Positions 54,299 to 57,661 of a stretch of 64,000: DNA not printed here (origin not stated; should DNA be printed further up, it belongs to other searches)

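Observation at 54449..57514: Tandem fusion of two complete PilB/GspE secretion ATPases in one 1021-aa protein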

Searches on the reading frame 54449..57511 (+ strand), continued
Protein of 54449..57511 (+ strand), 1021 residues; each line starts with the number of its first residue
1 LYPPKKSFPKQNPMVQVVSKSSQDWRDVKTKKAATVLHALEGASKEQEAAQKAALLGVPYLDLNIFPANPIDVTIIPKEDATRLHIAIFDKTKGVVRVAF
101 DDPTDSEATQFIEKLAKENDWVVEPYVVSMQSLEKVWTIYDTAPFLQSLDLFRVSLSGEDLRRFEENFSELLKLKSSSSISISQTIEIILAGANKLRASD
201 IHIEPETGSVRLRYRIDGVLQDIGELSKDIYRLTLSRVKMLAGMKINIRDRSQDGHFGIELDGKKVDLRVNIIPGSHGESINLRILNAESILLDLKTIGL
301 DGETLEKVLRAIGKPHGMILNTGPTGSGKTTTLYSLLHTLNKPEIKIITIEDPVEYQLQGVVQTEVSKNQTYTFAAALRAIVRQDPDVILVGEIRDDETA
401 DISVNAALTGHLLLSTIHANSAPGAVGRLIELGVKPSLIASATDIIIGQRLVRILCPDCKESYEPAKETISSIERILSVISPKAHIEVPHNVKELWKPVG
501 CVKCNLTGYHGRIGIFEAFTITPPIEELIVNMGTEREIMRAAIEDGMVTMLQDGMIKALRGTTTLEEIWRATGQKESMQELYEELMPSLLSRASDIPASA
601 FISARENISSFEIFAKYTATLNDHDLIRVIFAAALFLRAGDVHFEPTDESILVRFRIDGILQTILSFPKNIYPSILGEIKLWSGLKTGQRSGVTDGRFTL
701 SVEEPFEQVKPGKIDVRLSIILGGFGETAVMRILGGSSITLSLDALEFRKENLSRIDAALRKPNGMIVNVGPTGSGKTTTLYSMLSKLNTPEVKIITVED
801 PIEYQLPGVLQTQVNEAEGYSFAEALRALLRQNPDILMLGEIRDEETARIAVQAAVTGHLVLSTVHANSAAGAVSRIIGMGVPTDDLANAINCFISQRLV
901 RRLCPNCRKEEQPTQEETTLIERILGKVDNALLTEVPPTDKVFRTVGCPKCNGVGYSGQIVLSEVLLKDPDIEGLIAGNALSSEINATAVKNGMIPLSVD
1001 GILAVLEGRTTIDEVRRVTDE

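Call 23: find_encoding_contigs(protein=P0001, flank=10000, max_places=4)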
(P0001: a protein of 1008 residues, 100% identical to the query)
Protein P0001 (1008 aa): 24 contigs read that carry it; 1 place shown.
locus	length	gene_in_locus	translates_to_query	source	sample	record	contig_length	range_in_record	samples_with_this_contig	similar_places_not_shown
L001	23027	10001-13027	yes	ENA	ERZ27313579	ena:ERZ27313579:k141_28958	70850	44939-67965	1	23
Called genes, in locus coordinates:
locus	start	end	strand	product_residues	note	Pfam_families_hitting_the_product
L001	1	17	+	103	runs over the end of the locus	-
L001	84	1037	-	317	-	PF21694:DNA_pol3_delta_C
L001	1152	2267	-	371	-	PF11258:DUF3048, PF17479:DUF3048_C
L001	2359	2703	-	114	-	-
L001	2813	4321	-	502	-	PF02310:B12-binding (weak), PF04055:Radical_SAM, PF13282:DUF4070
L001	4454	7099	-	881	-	PF02739:5_3_exonuc_N, PF01367:5_3_exonuc, PF22619:DNA_polI_exo1, PF00476:DNA_pol_A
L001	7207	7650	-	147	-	PF02367:TsaE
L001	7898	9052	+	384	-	-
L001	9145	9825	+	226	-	-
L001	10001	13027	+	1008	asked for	PF05157:MshEN (weak), PF13173:AAA_14 (faint), PF13401:AAA_22 (faint), PF00437:T2SSE, PF00004:AAA (faint), PF04851:ResIII (faint), PF12775:AAA_7 (faint), PF00437:T2SSE, +4 more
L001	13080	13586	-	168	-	-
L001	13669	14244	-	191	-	PF00856:SET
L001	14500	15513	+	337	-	PF05496:RuvB_N, PF06068:TIP49 (faint), PF07728:AAA_5, PF00004:AAA, PF17864:AAA_lid_4, PF05491:WHD_RuvB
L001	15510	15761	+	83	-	-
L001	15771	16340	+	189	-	PF03703:bPH_2 (weak)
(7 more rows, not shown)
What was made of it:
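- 54488..57514 (+): Gene for the tandem PilB-PilB protein (1008 codons plus stop), from the conserved ATG. P0001 (1008 aa) is 100% identical and is indexed in 145 assembly blocks (call 23).
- The identical protein is indexed in 145 assembly blocks (call 23).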

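Call 24: find_encoding_contigs(protein=P0009, flank=10000, max_places=2)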
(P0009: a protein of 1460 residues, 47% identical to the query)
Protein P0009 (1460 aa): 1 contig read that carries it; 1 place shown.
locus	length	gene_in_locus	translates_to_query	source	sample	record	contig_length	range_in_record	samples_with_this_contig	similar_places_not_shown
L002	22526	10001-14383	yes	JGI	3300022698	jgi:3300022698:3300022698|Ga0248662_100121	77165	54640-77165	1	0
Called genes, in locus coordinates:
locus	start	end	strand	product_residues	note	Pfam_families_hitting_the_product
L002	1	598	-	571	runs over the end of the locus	PF09972:DUF2207, PF20990:DUF2207_C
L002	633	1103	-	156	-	PF02681:DUF212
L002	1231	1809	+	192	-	PF04011:LemA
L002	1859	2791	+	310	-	PF01435:Peptidase_M48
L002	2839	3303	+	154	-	-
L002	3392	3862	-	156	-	-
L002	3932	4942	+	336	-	PF06068:TIP49 (faint), PF05496:RuvB_N, PF01078:Mg_chelatase (faint), PF13191:AAA_16 (faint), PF00004:AAA, PF07728:AAA_5, PF17864:AAA_lid_4, PF05491:WHD_RuvB, +1 more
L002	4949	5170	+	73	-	-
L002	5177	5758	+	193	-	PF03703:bPH_2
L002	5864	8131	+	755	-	PF00932:LTD, PF18911:PKD_4, PF00801:PKD, PF00932:LTD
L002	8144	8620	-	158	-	PF02367:TsaE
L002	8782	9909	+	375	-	PF01368:DHH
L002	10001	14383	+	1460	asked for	PF01935:DUF87 (faint), PF05157:MshEN (weak), PF03215:Rad17 (faint), PF14532:Sigma54_activ_2 (faint), PF16796:Microtub_bd (faint), PF00437:T2SSE, PF00004:AAA (faint), PF00437:T2SSE, +23 more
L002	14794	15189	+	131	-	PF09685:MamF_MmsF (weak)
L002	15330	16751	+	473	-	PF00224:PK, PF03328:HpcH_HpaI (weak), PF02887:PK_C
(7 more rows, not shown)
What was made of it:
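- The triple P0009 sits at TsaE | DHH | PilBx3 (call 24). A three-module variant (call 24) fits 2 x 3 = 6 better than it fits a triple stack.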

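Call 25: find_encoding_contigs(protein=P0106, flank=10000, max_places=2)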
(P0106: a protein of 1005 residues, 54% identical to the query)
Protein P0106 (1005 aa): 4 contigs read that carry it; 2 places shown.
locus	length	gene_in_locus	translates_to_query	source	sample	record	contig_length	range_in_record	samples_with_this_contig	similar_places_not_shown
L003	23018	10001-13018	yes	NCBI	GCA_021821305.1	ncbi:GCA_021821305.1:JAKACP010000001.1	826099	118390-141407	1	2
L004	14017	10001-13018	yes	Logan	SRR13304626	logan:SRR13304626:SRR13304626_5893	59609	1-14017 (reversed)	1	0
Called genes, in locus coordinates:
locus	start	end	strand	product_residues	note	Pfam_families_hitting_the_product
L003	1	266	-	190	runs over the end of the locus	PF01330:RuvA_N, PF00633:HHH (faint), PF14520:HHH_5, PF07499:RuvA_C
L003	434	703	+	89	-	PF01649:Ribosomal_S20p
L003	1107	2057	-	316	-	PF21694:DNA_pol3_delta_C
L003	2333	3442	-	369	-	PF11258:DUF3048, PF17479:DUF3048_C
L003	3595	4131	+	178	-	-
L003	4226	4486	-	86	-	-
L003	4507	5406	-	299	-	PF00069:Pkinase, PF06293:Kdo (weak)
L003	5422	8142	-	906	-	PF02739:5_3_exonuc_N, PF01367:5_3_exonuc, PF01612:DNA_pol_A_exo1 (weak), PF22619:DNA_polI_exo1, PF00476:DNA_pol_A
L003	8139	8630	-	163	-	PF02367:TsaE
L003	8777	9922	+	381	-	-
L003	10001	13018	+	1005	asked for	PF05157:MshEN, PF00437:T2SSE, PF25199:nSTAND_NTPase5 (faint), PF02492:cobW (faint), PF03205:MobB (faint), PF12775:AAA_7 (faint), PF13173:AAA_14 (faint), PF00437:T2SSE, +4 more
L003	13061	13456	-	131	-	PF00856:SET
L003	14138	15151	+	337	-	PF06068:TIP49 (weak), PF13173:AAA_14 (faint), PF05496:RuvB_N, PF07728:AAA_5, PF00004:AAA, PF17864:AAA_lid_4, PF05491:WHD_RuvB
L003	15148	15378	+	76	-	-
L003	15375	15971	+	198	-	PF03703:bPH_2 (weak)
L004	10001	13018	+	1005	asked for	PF05157:MshEN, PF00437:T2SSE, PF25199:nSTAND_NTPase5 (faint), PF02492:cobW (faint), PF03205:MobB (faint), PF12775:AAA_7 (faint), PF13173:AAA_14 (faint), PF00437:T2SSE, +4 more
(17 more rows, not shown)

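Call 28: find_related_loci(query=window:54488-57511:+, collection=genome_contigs, flank=10000)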
Query window:54488-57511:+ (1008 aa) in genome_contigs; peptide patterns used: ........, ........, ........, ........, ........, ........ (x = any residue, [..] = any of these).
86 stretches matched a pattern; 6 encode a relative of the query (tblastn E <= 1e-3); 6 distinct loci.
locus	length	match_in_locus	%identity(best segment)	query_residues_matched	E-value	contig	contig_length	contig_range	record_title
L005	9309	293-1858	41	40-1008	5e-109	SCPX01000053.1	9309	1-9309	MAG: Patescibacteria group bacterium isolate DP16D_bin.14 DP16D_bin.14-77365, whole genome shotgun sequence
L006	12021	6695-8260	40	40-1008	6e-108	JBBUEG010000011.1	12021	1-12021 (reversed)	MAG: Patescibacteria group bacterium isolate H52-bin073_1 H52_bin073_1_000000000011, whole genome shotgun sequence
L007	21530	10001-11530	40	45-1006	1e-107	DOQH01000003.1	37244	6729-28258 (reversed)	MAG TPA_asm: Candidatus Magasanikbacteria bacterium isolate UBA10142 contig_37115, whole genome shotgun sequence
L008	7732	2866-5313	38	30-1008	1e-105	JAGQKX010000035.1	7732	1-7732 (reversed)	MAG: candidate division WWE3 bacterium isolate HKST-UBA01 NODE_35_length_7732_cov_3.094187, whole genome shotgun sequenc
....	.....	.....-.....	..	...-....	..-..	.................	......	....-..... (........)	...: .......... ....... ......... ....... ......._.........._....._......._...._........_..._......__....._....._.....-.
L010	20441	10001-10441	29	745-882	2e-6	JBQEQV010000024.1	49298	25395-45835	MAG: Anaplasma sp. isolate Sparouine k77_2931571, whole genome shotgun sequence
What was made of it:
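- Tried and rejected: genome_contigs scan with the single protein (call 28): the back-translated patterns were too specific.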

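Call 34: search_protein_representatives(protein=window:54488-57511:+)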
Query: 1008 residues. Proteins with E-value up to 0.001 (for the whole library): 55662; up to 1e-10: 34826; up to 1e-30: 15329. The best 150 are listed.
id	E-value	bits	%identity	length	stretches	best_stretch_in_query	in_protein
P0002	0.0e+00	1886.6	84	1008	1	1-1008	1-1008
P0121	1.8e-286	969.5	47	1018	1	12-1008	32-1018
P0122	2.2e-262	889.8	45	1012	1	32-1005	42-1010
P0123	2.2e-239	813.6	44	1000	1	28-1005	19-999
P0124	2.2e-238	810.3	43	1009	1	30-1005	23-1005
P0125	4.2e-225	766.4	44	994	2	24-561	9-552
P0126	3.8e-224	763.2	42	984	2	31-898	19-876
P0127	4.6e-223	759.7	42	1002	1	18-1005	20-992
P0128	5.4e-215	733.0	42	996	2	27-583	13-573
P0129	1.4e-214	731.6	40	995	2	32-574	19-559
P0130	1.6e-211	721.4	39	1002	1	31-1006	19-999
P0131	2.1e-208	711.2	39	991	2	26-910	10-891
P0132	4.5e-203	693.5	39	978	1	22-972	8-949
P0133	3.0e-196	670.9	50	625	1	120-743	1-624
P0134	8.9e-174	596.5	56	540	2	295-558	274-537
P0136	2.8e-159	548.6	40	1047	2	142-563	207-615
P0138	5.3e-152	524.5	48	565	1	29-561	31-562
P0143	9.5e-135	467.4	38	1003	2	19-460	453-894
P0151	5.8e-129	448.2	43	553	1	21-560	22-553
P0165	8.1e-122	424.6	42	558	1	30-563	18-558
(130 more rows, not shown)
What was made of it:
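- There are about 13 clusters at 50% identity, reaching down to 39% identity (call 34).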
